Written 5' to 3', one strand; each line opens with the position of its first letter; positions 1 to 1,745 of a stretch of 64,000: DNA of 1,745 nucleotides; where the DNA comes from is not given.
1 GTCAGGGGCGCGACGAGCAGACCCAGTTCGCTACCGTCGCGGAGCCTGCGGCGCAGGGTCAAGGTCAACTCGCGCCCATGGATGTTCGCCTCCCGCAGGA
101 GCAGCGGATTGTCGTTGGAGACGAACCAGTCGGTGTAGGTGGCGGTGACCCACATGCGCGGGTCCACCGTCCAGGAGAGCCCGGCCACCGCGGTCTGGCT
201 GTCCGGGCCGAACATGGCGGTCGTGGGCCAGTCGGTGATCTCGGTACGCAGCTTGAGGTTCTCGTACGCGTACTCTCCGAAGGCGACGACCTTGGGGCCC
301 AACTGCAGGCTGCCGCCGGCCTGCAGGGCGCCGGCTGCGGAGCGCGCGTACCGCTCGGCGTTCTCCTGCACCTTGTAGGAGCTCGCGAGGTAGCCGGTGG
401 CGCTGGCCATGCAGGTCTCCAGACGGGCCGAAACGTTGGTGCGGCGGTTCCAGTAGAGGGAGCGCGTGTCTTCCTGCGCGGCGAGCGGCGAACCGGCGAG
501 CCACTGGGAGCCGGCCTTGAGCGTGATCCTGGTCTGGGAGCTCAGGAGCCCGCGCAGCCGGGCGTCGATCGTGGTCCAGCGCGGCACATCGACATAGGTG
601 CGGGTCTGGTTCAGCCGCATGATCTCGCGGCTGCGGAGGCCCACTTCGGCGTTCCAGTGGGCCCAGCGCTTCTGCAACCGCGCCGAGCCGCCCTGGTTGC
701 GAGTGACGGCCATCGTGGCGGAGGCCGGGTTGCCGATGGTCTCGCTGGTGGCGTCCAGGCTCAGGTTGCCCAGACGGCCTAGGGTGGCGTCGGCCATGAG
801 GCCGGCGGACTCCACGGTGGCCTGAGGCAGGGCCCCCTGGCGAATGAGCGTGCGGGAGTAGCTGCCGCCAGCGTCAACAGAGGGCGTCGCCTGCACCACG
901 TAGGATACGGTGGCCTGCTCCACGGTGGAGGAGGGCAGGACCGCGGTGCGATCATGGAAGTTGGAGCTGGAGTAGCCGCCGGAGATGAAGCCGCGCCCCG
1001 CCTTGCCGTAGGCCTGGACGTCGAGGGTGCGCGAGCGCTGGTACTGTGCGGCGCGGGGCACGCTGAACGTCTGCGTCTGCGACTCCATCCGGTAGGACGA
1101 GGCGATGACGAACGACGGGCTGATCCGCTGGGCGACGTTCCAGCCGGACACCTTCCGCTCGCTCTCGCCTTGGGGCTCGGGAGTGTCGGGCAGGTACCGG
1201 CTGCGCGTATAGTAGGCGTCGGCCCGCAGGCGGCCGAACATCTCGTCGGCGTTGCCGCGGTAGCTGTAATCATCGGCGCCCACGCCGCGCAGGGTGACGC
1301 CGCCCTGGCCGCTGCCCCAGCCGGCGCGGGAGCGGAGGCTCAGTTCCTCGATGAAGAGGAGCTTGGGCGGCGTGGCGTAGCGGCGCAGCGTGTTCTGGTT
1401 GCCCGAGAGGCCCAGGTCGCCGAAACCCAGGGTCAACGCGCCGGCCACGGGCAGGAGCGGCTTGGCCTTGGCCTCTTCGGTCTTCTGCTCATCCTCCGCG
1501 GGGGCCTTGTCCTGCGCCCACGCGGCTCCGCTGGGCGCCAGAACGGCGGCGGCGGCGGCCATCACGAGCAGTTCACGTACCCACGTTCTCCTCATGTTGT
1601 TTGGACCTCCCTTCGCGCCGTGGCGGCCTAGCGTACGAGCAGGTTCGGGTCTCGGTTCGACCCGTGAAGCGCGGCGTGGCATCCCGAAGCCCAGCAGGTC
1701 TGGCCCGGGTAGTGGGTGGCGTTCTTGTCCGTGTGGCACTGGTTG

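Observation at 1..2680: Two-gene porin-cytochrome module (decaheme cytochrome followed by a large OM barrel), resembling MtrAB/PioAB/MtoAB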

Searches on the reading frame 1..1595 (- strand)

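Call 7: search_protein_families(library=pfam, proteins=[window:1-1595:-], max_evalue=0.1)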
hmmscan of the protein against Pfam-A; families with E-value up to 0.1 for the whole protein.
window:1-1595:- (531 aa): 0 families

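Call 8: search_protein_families(library=ncbifam, proteins=[window:1-1595:-], max_evalue=0.1)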
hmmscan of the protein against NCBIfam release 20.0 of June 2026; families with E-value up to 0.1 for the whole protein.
window:1-1595:- (531 aa): 1 family
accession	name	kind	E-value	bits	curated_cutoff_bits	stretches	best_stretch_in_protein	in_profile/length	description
NF052322.1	FimD_tip_adhes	equivalog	0.084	11.5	170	0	144-188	540-588/664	fimbrial tip adhesin FimD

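Call 10: find_homologous_proteins(query=window:1-1595:-)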
Query window:1-1595:- (531 aa): 7 proteins with E <= 0.001 among 8000 candidates.
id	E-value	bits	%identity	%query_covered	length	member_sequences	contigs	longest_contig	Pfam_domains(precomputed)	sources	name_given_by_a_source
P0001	0.0e+0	1147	98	100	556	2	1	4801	-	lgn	-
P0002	0.0e+0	1030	87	100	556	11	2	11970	-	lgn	-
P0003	1.0e-212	726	64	91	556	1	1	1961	-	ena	-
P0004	9.3e-76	274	33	89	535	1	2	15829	-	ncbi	-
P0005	5.5e-75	271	33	92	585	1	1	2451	-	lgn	-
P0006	6.3e-74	268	32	94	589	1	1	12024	-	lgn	-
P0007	7.4e-69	251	32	90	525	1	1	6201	-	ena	-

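Call 11: find_encoding_contigs(protein=P0002, flank=10000, max_places=4)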
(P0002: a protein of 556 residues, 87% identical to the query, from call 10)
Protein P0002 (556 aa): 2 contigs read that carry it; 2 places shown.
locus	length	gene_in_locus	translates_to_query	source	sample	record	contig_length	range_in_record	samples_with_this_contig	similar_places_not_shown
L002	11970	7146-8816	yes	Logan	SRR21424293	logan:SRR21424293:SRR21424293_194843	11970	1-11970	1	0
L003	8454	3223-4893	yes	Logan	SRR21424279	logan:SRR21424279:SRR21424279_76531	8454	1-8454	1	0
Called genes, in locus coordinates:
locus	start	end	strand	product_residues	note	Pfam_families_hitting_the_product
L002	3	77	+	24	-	?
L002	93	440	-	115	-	-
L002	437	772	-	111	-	PF18924:DUF5674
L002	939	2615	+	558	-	PF03460:NIR_SIR_ferr, PF01077:NIR_SIR, PF03460:NIR_SIR_ferr, PF01077:NIR_SIR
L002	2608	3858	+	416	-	PF07690:MFS_1, PF12832:MFS_1_like (weak)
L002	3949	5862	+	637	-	PF20581:DUF6785, PF20580:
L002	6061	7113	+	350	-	PF14522:Cytochrome_C7 (faint), PF14537:Cytochrom_c3_2 (faint), PF22678:Cytochrom_c_NrfB-like, PF09699:Paired_CXXCH_1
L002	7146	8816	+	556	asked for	-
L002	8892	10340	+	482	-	PF13435:Cytochrome_C554 (faint), PF14522:Cytochrome_C7 (faint), PF14537:Cytochrom_c3_2 (faint), PF22113:Mtrc-MtrF_II-IV_dom (faint)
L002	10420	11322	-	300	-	PF02481:DNA_processg_A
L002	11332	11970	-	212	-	?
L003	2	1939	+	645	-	?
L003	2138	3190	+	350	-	PF14522:Cytochrome_C7 (faint), PF14537:Cytochrom_c3_2 (faint), PF22678:Cytochrom_c_NrfB-like, PF09699:Paired_CXXCH_1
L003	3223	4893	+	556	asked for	-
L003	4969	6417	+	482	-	PF13435:Cytochrome_C554 (faint), PF13442:Cytochrome_CBB3 (faint), PF14522:Cytochrome_C7 (faint), PF14537:Cytochrom_c3_2 (faint), PF22113:Mtrc-MtrF_II-IV_dom (faint)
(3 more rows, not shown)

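Call 12: find_encoding_contigs(protein=P0004, flank=10000, max_places=4)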
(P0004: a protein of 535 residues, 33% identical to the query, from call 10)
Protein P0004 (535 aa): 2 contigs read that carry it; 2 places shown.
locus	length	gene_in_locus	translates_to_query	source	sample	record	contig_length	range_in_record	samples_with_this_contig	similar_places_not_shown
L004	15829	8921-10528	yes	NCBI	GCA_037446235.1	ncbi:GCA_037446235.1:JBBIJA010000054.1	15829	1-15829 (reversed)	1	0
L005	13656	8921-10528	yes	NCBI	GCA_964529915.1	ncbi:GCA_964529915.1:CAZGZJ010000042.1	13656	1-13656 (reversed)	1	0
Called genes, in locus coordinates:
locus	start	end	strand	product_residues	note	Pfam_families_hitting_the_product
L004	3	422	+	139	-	?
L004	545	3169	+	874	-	PF02838:Glyco_hydro_20b, PF00728:Glyco_hydro_20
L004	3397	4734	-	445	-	PF05922:Inhibitor_I9 (weak), PF00082:Peptidase_S8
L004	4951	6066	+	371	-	PF01966:HD, PF13286:HD_assoc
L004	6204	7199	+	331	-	PF22113:Mtrc-MtrF_II-IV_dom (faint), PF14522:Cytochrome_C7 (faint), PF09699:Paired_CXXCH_1 (faint), PF13435:Cytochrome_C554 (weak)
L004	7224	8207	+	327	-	PF14537:Cytochrom_c3_2 (faint), PF14522:Cytochrome_C7 (faint), PF22678:Cytochrom_c_NrfB-like, PF09699:Paired_CXXCH_1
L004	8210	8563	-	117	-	-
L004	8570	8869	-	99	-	-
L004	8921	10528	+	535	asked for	-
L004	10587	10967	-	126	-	-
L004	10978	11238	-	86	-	-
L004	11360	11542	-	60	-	-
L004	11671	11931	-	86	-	-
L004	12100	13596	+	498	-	PF09699:Paired_CXXCH_1 (faint), PF13435:Cytochrome_C554 (faint), PF14522:Cytochrome_C7 (faint), PF14537:Cytochrom_c3_2 (faint), PF22113:Mtrc-MtrF_II-IV_dom (faint)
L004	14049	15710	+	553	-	PF01120:Alpha_L_fucos, PF14871:GHL6, PF18099:CBM_35_2 (weak)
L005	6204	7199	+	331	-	PF22113:Mtrc-MtrF_II-IV_dom (faint), PF14522:Cytochrome_C7 (faint), PF09699:Paired_CXXCH_1 (faint), PF13435:Cytochrome_C554 (weak)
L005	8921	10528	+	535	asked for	-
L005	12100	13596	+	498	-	PF09699:Paired_CXXCH_1 (faint), PF13435:Cytochrome_C554 (faint), PF14522:Cytochrome_C7 (faint), PF14537:Cytochrom_c3_2 (faint), PF22113:Mtrc-MtrF_II-IV_dom (faint)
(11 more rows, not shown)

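Call 13: find_encoding_contigs(protein=P0006, flank=10000, max_places=4)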
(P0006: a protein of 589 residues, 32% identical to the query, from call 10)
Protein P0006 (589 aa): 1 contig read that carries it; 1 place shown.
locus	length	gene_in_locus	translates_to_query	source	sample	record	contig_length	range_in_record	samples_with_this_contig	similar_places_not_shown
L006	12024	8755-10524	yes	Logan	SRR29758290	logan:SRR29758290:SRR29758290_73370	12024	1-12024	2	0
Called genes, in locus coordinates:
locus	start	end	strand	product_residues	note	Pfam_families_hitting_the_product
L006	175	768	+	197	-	PF14124:DUF4291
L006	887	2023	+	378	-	PF01408:GFO_IDH_MocA, PF03447:NAD_binding_3, PF22725:GFO_IDH_MocA_C3, PF02894:GFO_IDH_MocA_C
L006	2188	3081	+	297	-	PF00480:ROK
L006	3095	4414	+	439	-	PF00583:Acetyltransf_1, PF13508:Acetyltransf_7 (weak), PF12796:Ank_2 (faint)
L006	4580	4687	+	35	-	-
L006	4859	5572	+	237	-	-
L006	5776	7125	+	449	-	-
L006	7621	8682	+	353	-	PF13435:Cytochrome_C554 (faint), PF14522:Cytochrome_C7 (faint), PF22678:Cytochrom_c_NrfB-like (weak), PF09699:Paired_CXXCH_1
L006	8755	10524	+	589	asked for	-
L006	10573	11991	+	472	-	PF14522:Cytochrome_C7 (faint), PF14537:Cytochrom_c3_2 (faint), PF22113:Mtrc-MtrF_II-IV_dom (faint), PF09699:Paired_CXXCH_1 (faint)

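Call 18: find_related_loci(query=A1, collection=genome_contigs, flank=8000)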
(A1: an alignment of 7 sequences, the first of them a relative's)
Query A1 (556 aa) in genome_contigs; peptide patterns used: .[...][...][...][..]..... (x = any residue, [..] = any of these).
43 stretches matched a pattern; 14 encode a relative of the query (tblastn E <= 1e-3); 14 distinct loci.
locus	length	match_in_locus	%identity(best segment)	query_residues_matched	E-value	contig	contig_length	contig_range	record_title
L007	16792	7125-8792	88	1-556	0e+0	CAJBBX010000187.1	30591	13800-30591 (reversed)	MAG: uncultured Chthonomonas sp. isolate Loc090907-8-6m_bin-692 genome assembly, contig: bin-692:187/188, whole genome s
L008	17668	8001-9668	88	1-556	0e+0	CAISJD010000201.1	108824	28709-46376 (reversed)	MAG: uncultured Chthonomonas sp. isolate LaPlata-b_bin-0775 genome assembly, contig: bin-0775:201/211, whole genome shot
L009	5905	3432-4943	35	54-556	6e-99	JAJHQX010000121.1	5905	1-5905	MAG: Armatimonadota bacterium isolate Bin S17 scaffold_3372_c1, whole genome shotgun sequence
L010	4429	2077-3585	34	54-556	5e-99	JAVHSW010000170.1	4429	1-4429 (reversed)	MAG: Armatimonadota bacterium isolate BF2.bins.111.TC_201808 NODE_14996_length_4429_cov_3.718735, whole genome shotgun s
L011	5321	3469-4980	36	54-556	1e-98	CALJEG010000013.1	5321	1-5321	MAG: uncultured bacterium isolate S1_Bin_METABAT__294_1 genome assembly, contig: c_000000859513, whole genome shotgun se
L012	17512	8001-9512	35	54-556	1e-97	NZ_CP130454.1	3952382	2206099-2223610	Candidatus Fervidibacter sacchari strain PD1 chromosome, complete genome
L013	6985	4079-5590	35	54-556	6e-98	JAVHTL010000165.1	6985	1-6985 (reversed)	MAG: Armatimonadota bacterium isolate QQ.bins.148.TC_201808 NODE_13508_length_6985_cov_1.706037, whole genome shotgun se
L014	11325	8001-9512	35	54-556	2e-97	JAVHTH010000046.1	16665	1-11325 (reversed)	MAG: Candidatus Fervidibacter sinensis isolate DRTY-8.bins.21.TC_201808 NODE_1316_length_16665_cov_29.078546, whole geno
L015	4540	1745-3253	33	54-556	2e-95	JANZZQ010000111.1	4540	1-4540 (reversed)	MAG: Armatimonadota bacterium isolate SKW126 NODE_109_length_4540_cov_3.357831, whole genome shotgun sequence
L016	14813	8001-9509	33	54-556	1e-91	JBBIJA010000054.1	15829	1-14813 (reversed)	MAG: Armatimonadota bacterium isolate PGF172224_bin_151 NODE_1850_length_15829_cov_3.667301, whole genome shotgun sequen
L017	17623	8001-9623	31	13-556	5e-86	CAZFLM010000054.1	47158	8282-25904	MAG TPA_asm: uncultured Chthonomonadaceae bacterium isolate SRP220891_co1_476 genome assembly, contig: NODE_1444_length_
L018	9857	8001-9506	34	54-556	3e-85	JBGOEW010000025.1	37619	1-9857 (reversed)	MAG: Candidatus Fervidibacter sp. isolate 3300020139_18 Ga0197143_1000594, whole genome shotgun sequence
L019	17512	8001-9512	35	54-556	1e-98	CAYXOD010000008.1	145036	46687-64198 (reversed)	MAG TPA_asm: uncultured bacterium isolate binchicken_co40_25 genome assembly, contig: NODE_138_length_145036_cov_109.153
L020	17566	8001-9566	30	42-556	5e-76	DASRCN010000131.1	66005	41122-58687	MAG TPA_asm: Chthonomonadaceae bacterium isolate SMAG_U9954 k141_252788, whole genome shotgun sequence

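Call 35: predict_structure(alignment_id=A1)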
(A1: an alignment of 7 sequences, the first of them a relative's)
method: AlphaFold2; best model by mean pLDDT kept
length: 556 residues; sequences in the alignment: 7
mean_pLDDT: 72.6   pTM: 0.57
mean pLDDT of the five models: 72.6, 69.3, 69.2, 60.3, 52.8
residues with pLDDT >= 90: 146; 70-90: 205; 50-70: 108; < 50: 97
segments of 3 or more residues with pLDDT < 50: 1-48, 59-79, 291-295, 373-376, 452-462, 538-540
pLDDT, mean of each block of 10 residues (from residue 1): 38 34 25 29 41 60 34 38 69 61 65 76 82 61 75 88 92 71 79 91 92 77 89 86 92 78 92 88 81 56 93 93 76 68 96 93 84 53 89 90 92 76 90 89 77 42 70 88 87 59 68 85 80 56 68 64
secondary structure, 60 per line:
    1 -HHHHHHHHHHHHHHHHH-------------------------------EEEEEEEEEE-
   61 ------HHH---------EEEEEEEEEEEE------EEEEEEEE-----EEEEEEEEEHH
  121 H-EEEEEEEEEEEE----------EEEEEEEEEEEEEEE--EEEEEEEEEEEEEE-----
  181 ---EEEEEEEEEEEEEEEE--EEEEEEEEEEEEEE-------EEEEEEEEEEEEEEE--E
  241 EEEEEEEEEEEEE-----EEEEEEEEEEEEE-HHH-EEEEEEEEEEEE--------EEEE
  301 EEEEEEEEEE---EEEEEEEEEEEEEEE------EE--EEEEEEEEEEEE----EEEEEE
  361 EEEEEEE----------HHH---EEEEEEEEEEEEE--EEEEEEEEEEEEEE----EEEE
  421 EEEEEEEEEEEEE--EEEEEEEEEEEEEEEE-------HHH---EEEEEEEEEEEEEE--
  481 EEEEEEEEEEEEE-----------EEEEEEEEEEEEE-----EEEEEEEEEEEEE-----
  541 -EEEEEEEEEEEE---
elements in order: H2-18 E50-59 E79-90 E97-104 E110-118 E123-134 E145-159 E162-175 E184-199 E202-215 E223-237 E240-253 E259-271 E277-288 E297-310 E314-328 E339-350 E355-367 E384-396 E399-412 E417-433 E436-451 E465-478 E481-493 E505-517 E523-535 E542-553

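Call 36: search_protein_representatives(alignment_id=A1)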
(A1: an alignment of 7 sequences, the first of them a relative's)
Query: 7 sequences, 556 profile positions. Proteins with E-value up to 0.001 (for the whole library): 176; up to 1e-10: 137; up to 1e-30: 98. The best 150 are listed.
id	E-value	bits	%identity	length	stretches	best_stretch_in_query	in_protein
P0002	5.0e-271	916.5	-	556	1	1-556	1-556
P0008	1.9e-225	766.0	-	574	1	1-556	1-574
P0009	7.8e-197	671.5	-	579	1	9-556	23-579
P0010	1.1e-188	644.6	-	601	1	20-556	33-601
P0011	6.2e-182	622.4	-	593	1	22-556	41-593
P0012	6.5e-167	572.8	-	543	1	45-556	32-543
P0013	4.0e-163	560.3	-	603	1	28-556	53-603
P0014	4.4e-159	546.9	-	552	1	18-556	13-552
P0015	3.2e-158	544.1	-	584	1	20-556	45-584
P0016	1.5e-151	522.1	-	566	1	21-556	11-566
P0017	1.6e-151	522.0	-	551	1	39-556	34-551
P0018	2.6e-149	514.7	-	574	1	10-556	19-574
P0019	7.9e-146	503.2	-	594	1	40-556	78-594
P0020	1.5e-144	499.0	-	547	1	15-556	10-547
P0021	3.4e-142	491.2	-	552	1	22-556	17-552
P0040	2.4e-115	402.6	-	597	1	1-556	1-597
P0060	1.0e-82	294.9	-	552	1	22-556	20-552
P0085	1.3e-56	208.7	-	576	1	13-556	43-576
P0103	4.4e-31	124.4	-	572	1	12-456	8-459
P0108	2.3e-28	115.4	-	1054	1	36-453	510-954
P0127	2.1e-17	79.3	-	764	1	14-453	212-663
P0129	3.3e-17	78.6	-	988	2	201-550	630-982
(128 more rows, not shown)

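Call 39: search_protein_families(library=pfam, alignment_id=A2, max_evalue=0.01)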
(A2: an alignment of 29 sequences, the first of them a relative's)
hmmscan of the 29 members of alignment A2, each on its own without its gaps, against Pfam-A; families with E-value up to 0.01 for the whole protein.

A. member 1, P0103 (572 aa): 1 family
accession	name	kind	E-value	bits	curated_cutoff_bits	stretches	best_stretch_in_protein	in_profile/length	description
PF11854.14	MtrB_PioB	-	0.00043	19.4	23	1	222-361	277-396/635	Putative outer membrane beta-barrel porin, MtrB/PioB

B. families by the number of members that match (of 29 scanned): 8 families
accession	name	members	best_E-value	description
PF13609.12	Porin_4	11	1.6e-10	Gram-negative porin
PF11854.14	MtrB_PioB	8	8e-05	Putative outer membrane beta-barrel porin, MtrB/PioB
PF09699.15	Paired_CXXCH_1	3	5.4e-21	Doubled CXXCH motif (Paired_CXXCH_1)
PF22678.1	Cytochrom_c_NrfB-like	3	3.3e-06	Cytochrome c-type protein NrfB-like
PF14522.11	Cytochrome_C7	3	3.7e-06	Cytochrome c7 and related cytochrome c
PF14537.11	Cytochrom_c3_2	2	0.0037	Cytochrome c3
PF13505.12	OMP_b-brl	1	0.00058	Outer membrane protein beta-barrel domain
PF25222.1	DUF7840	1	0.0036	Domain of unknown function (DUF7840)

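Call 40: fold_search(model_id=the predicted structure, library=pdb)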
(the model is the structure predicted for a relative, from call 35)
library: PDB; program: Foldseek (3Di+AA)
matches with E <= 10: 745; with E <= 0.001: 163
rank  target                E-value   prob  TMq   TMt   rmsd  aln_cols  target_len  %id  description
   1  6r2q_B                7.0e-09  1.00  0.41  0.36  13.9       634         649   12  Structure of the Mtr complex (released 2020-04-22)
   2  4rdt_B                2.1e-07  1.00  0.31  0.28  17.7       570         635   13  Structure of the bacterial Zn-transporter ZnuD from Neisseria meningitidis (flexible conformation bound to a zinc ion) (released 2015-08-19)
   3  4rdt_A                2.5e-07  1.00  0.32  0.28  17.7       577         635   13  Structure of the bacterial Zn-transporter ZnuD from Neisseria meningitidis (flexible conformation bound to a zinc ion) (released 2015-08-19)
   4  4rdr                  2.7e-07  1.00  0.33  0.27  17.6       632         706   12  Structure of the bacterial Zn-transporter ZnuD from Neisseria meningitidis (locked conformation bound to zinc and cadmiu (released 2015-08-19)
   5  1nqf                  4.2e-07  1.00  0.30  0.30  17.2       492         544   10  OUTER MEMBRANE COBALAMIN TRANSPORTER (BTUB) FROM E. COLI, METHIONINE SUBSTIUTION CONSTRUCT FOR SE-MET SAD PHASING (released 2003-04-29)
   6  5nec_B                5.3e-07  1.00  0.30  0.27  21.7       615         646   10  Crystal structure of the siderophore receptor PiuD from Pseudomonas aeruginosa (released 2018-02-07)
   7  1nqg                  7.4e-07  1.00  0.31  0.30  16.6       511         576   11  OUTER MEMBRANE COBALAMIN TRANSPORTER (BTUB) FROM E. COLI, WITH BOUND CALCIUM (released 2003-04-29)
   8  1nqe                  9.4e-07  1.00  0.31  0.31  15.8       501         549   11  OUTER MEMBRANE COBALAMIN TRANSPORTER (BTUB) FROM E. COLI (released 2003-04-29)
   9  4aip_B                1.2e-06  1.00  0.35  0.30  17.7       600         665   10  The FrpB iron transporter from Neisseria meningitidis (F3-3 variant) (released 2013-01-23)
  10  3m8b                  1.3e-06  1.00  0.30  0.30  19.4       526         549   11  Crystal structure of spin-labeled BtuB V10R1 in the apo state (released 2010-09-15)
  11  4rvw                  1.6e-06  1.00  0.30  0.28  17.9       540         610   11  Structure of the bacterial Zn-transporter ZnuD from Neisseria meningitidis (soaked with 20 micromolar Zinc) (released 2015-08-19)
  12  3rgn                  2.0e-06  1.00  0.31  0.31  17.4       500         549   11  Crystal structure of spin-labeled BtuB W371R1 (released 2011-10-26)
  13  9ex3_A                2.5e-06  1.00  0.31  0.27  18.6       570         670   10  Ferric-mycobactin receptor (FemA) in complex with dihydroaeruginoic acid (released 2025-02-26)
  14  2hdi_A                3.3e-06  1.00  0.30  0.28  19.0       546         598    8  Crystal structure of the Colicin I receptor Cir from E.coli in complex with receptor binding domain of Colicin Ia. (released 2007-05-08)
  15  4rhb_A                3.3e-06  1.00  0.25  0.25  18.5       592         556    9  Crystal structure of the lipopolysaccharide assembly complex LptD-LptE from the Escherichia coli outer membrane (released 2015-08-26)
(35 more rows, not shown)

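Call 42: search_solved_structures(query=A3, max_evalue=10, show_alignments=1)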
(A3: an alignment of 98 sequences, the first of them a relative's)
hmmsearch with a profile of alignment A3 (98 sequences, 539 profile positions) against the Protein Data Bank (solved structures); distinct sequences matched with E-value up to 10: 5.
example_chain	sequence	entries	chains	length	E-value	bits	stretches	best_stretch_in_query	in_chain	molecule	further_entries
8wv0_C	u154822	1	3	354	4.4e-08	35.3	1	172-286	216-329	Outer membrane porin (Fragment)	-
8jto_A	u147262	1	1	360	7.1e-08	34.7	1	172-312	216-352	Outer membrane porin (Fragment)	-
3bry_A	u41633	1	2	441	0.0044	18.8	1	413-501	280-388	TbuX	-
3c75_A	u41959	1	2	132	1.7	10.3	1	5-49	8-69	Amicyanin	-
3ult_A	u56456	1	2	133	7.4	8.2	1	440-506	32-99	Ice recrystallization inhibition protein-like protein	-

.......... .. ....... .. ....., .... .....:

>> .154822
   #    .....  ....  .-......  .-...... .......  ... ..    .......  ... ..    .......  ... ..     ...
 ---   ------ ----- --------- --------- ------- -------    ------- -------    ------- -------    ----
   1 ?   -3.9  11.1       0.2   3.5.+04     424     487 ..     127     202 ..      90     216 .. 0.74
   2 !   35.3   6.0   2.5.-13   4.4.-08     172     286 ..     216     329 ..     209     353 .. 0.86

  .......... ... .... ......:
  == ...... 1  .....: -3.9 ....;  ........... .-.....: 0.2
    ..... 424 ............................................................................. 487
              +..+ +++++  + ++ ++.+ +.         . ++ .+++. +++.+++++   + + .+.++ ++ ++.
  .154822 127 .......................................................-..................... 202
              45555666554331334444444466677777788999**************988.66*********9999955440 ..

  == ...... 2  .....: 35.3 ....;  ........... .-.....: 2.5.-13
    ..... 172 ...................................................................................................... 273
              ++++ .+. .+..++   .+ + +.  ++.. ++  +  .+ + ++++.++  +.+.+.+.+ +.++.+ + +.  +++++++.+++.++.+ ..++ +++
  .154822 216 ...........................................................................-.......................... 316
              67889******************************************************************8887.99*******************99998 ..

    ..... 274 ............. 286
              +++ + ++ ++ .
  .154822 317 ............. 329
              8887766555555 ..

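Call 44: find_homologous_proteins(query=A3, max_evalue=0.00001)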
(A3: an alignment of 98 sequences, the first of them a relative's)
Query A3 (98 sequences) (556 aa, profile of the alignment): 8 proteins with E <= 0.00001 among 8000 candidates.
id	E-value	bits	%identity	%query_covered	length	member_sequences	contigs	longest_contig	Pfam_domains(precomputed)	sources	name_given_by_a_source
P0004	3.3e-191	655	34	90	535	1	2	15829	-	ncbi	-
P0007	1.2e-183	630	33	90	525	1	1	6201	-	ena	-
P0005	7.7e-173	594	32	93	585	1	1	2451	-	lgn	-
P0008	1.6e-171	590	34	97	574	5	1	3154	-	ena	-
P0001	6.3e-165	568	100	100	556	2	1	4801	-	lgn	-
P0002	1.9e-161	556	88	100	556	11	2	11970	-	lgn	-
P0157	8.4e-157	541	31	95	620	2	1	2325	-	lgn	-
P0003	5.9e-156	538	65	92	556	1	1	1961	-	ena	-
